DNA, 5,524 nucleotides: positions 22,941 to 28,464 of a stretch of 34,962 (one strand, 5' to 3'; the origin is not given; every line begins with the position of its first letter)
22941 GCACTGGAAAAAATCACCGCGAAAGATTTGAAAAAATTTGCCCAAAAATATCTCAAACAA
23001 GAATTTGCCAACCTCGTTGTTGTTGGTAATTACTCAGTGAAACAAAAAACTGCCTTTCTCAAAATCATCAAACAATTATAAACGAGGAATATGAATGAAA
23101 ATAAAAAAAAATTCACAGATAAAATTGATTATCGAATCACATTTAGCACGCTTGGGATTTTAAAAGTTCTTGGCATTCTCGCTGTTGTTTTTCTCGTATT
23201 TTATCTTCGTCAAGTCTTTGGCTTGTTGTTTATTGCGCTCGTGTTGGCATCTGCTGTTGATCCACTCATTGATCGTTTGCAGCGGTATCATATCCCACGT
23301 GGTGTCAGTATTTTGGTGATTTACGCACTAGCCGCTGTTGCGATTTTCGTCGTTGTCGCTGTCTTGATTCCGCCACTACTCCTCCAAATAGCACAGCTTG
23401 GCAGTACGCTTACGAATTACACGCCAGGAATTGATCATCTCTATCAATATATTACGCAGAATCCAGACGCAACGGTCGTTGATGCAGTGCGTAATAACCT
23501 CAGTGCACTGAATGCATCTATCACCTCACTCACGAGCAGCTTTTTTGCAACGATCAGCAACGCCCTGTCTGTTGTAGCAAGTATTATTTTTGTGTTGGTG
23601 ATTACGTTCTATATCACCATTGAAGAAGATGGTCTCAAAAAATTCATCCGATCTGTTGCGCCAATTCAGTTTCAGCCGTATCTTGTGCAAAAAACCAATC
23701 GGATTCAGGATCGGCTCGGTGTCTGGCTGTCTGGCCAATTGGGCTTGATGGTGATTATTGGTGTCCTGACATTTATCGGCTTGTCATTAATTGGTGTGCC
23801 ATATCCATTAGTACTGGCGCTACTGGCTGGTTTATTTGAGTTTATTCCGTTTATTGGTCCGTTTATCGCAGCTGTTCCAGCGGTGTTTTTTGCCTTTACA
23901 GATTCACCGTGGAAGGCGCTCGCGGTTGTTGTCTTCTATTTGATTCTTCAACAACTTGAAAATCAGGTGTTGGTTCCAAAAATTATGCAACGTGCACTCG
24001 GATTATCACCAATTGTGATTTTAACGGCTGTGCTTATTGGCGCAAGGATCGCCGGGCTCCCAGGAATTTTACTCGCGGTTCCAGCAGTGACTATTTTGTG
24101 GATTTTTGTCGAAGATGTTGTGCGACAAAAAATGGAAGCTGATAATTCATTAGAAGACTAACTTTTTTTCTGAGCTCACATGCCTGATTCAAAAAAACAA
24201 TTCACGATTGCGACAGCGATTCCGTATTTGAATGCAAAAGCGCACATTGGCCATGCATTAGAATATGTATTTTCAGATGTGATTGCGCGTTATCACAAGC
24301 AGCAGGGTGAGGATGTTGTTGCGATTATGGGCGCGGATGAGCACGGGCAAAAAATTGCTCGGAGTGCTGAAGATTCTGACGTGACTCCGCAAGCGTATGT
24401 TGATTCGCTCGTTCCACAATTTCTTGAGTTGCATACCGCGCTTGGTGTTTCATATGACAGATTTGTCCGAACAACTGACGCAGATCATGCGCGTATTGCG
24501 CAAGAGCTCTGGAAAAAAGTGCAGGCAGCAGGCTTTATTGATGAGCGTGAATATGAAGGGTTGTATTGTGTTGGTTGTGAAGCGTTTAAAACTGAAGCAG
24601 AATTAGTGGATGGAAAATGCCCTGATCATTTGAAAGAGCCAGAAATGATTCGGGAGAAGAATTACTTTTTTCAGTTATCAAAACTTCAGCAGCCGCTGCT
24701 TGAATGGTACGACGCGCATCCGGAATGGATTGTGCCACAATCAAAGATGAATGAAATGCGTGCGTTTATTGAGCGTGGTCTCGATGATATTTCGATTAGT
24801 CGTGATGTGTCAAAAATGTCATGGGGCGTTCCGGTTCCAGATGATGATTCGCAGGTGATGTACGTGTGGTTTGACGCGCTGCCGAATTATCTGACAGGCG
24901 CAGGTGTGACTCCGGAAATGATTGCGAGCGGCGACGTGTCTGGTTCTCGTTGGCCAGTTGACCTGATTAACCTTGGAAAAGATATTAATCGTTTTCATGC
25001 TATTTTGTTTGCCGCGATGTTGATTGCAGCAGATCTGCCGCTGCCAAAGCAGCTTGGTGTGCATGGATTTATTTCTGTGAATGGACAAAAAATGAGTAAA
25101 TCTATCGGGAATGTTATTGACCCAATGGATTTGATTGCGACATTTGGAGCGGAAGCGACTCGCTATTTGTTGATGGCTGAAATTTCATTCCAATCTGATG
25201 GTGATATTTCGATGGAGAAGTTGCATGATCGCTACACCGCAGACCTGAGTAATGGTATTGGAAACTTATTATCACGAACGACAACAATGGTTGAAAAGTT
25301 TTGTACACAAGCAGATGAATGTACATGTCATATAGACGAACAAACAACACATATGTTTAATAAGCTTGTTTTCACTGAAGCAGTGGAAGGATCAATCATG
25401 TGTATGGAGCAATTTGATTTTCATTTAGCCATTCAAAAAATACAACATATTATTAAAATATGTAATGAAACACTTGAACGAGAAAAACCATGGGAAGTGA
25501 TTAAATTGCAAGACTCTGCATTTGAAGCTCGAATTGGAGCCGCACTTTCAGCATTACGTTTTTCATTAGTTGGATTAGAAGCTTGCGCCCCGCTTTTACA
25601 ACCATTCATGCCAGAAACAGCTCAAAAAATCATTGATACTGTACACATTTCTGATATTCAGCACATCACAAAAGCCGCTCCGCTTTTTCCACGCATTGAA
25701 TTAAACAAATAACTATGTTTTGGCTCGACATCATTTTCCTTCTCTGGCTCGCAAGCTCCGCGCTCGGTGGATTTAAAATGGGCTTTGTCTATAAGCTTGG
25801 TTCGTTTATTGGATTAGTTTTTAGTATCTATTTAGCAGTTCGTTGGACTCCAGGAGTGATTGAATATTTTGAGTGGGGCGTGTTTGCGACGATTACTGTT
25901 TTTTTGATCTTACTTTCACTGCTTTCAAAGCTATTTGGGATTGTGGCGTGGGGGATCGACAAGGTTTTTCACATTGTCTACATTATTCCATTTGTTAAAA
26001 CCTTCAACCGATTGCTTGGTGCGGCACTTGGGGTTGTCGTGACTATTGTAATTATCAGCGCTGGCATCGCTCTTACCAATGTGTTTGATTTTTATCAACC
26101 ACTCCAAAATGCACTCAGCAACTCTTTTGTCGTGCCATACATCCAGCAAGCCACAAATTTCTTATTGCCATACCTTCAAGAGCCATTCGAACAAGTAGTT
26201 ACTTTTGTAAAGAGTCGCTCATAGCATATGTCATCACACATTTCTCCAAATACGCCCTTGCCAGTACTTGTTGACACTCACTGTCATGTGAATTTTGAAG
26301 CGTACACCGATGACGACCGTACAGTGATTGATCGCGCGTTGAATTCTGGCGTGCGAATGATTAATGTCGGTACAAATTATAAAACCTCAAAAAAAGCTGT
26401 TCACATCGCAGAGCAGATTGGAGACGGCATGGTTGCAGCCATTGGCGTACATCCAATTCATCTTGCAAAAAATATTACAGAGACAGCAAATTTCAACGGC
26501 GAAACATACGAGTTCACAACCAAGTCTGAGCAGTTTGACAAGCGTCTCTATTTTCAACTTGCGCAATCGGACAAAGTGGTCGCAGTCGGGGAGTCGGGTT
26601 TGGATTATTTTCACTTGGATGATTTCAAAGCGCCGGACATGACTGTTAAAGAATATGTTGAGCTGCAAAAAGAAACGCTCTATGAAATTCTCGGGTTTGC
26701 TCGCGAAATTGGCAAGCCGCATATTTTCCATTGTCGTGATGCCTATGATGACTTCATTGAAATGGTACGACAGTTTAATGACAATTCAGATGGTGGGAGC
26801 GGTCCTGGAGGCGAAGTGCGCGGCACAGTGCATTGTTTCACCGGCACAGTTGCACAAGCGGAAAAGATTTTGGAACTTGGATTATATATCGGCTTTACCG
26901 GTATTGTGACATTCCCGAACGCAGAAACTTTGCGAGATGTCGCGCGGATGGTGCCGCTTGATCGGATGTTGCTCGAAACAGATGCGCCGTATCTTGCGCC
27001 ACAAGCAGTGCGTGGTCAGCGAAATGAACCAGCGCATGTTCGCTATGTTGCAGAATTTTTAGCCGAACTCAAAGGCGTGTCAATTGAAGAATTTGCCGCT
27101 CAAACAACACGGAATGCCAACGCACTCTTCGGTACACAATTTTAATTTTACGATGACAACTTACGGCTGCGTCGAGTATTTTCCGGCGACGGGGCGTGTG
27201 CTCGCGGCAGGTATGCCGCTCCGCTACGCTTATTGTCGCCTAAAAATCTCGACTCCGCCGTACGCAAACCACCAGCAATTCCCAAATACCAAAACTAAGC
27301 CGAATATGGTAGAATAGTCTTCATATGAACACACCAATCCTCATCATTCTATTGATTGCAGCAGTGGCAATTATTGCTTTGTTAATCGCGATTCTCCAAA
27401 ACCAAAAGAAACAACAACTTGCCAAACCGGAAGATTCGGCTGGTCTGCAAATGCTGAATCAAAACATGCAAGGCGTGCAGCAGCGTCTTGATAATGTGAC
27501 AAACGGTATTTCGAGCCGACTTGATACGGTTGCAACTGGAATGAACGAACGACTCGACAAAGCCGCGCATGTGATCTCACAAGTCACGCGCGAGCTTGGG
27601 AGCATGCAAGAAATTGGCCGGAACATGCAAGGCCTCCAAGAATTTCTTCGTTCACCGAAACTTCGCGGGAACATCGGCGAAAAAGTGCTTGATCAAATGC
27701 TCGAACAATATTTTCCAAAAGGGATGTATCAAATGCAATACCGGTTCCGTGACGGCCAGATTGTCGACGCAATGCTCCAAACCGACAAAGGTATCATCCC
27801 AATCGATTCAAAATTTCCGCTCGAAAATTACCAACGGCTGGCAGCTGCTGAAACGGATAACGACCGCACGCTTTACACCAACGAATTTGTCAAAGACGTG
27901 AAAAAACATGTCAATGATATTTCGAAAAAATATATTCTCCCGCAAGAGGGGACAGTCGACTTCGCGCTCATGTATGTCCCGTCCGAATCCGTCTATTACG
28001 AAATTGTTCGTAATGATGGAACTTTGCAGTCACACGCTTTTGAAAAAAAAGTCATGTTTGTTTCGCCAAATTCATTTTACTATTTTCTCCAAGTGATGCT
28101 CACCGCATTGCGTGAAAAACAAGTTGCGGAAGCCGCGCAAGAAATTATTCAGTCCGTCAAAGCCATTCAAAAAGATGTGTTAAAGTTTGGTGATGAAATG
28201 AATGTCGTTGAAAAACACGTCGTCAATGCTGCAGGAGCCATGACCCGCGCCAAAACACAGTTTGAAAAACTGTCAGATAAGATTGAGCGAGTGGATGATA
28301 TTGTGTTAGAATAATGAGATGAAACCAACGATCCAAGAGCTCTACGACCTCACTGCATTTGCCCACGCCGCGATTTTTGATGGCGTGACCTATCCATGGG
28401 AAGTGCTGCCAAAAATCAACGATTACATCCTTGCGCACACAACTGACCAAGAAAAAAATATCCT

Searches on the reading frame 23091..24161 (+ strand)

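Call 112: search_protein_families(library=pfam, proteins=[window:23091-24161:+], max_evalue=0.00001)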
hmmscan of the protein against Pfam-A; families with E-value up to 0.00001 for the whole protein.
window:23091-24161:+ (356 aa): 1 family
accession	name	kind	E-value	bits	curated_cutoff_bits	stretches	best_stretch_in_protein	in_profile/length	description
PF01594.21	AI-2E_transport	-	4.8e-67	226.9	34.3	1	29-343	9-326/327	AI-2E family transporter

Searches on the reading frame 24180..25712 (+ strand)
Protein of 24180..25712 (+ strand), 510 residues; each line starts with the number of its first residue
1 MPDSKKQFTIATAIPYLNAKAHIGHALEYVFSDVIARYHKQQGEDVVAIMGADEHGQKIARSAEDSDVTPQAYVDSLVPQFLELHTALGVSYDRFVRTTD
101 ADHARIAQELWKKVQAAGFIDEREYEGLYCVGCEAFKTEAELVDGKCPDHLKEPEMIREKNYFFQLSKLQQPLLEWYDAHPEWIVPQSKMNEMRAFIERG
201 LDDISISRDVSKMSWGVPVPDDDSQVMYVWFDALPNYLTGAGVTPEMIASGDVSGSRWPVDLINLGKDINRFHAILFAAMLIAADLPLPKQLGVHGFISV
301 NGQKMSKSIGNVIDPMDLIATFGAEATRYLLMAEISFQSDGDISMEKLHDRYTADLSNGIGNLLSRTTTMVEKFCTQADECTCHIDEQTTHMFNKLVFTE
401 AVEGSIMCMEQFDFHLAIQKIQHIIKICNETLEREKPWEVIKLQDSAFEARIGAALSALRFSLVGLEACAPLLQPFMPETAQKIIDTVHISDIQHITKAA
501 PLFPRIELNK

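Call 112: search_protein_families(library=pfam, proteins=[window:24180-25712:+], max_evalue=0.00001)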
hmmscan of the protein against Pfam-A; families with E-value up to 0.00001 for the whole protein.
window:24180-25712:+ (510 aa): 4 families
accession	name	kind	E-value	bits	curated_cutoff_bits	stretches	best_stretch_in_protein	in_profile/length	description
PF09334.17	tRNA-synt_1g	-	1.4e-95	320.8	20.1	2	152-367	174-390/391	tRNA synthetases class I (M)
PF00133.28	tRNA-synt_1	-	1.2e-29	103.8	22.7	2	223-335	295-405/414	tRNA synthetases class I (I, L, M and V)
PF01406.26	tRNA-synt_1e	-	2.2e-13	50.7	27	1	295-348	244-296/301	tRNA synthetases class I (C) catalytic domain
PF19303.5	Anticodon_3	-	1e-06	29.1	23.5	1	400-498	20-111/152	Anticodon binding domain of methionyl tRNA ligase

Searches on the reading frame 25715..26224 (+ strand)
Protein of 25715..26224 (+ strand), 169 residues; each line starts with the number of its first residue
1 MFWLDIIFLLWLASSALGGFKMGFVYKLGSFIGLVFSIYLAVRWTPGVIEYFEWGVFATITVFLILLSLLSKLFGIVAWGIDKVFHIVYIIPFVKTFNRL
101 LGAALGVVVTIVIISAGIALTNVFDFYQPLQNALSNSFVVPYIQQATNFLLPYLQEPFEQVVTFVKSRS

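Call 112: search_protein_families(library=pfam, proteins=[window:25715-26224:+], max_evalue=0.00001)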
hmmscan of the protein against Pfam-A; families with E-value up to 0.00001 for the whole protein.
window:25715-26224:+ (169 aa): 1 family
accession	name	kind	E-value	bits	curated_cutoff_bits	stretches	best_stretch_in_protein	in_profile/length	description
PF02674.22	Colicin_V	-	1.2e-16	61.5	29.3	1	4-147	1-143/144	Colicin V production protein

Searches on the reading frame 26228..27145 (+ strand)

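Call 112: search_protein_families(library=pfam, proteins=[window:26228-27145:+], max_evalue=0.00001)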
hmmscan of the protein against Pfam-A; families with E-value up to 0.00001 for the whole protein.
window:26228-27145:+ (305 aa): 1 family
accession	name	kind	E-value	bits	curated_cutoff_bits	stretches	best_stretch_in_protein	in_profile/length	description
PF01026.27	TatD_DNase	-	4.5e-73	246.2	27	1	15-302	1-253/253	TatD related DNase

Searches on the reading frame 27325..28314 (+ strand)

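Call 112: search_protein_families(library=pfam, proteins=[window:27325-28314:+], max_evalue=0.00001)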
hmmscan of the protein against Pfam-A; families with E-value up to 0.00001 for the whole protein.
window:27325-28314:+ (329 aa): 1 family
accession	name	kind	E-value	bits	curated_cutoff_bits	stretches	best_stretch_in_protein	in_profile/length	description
PF02646.22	RmuC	-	1.1e-55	189.3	26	1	53-324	1-282/291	RmuC family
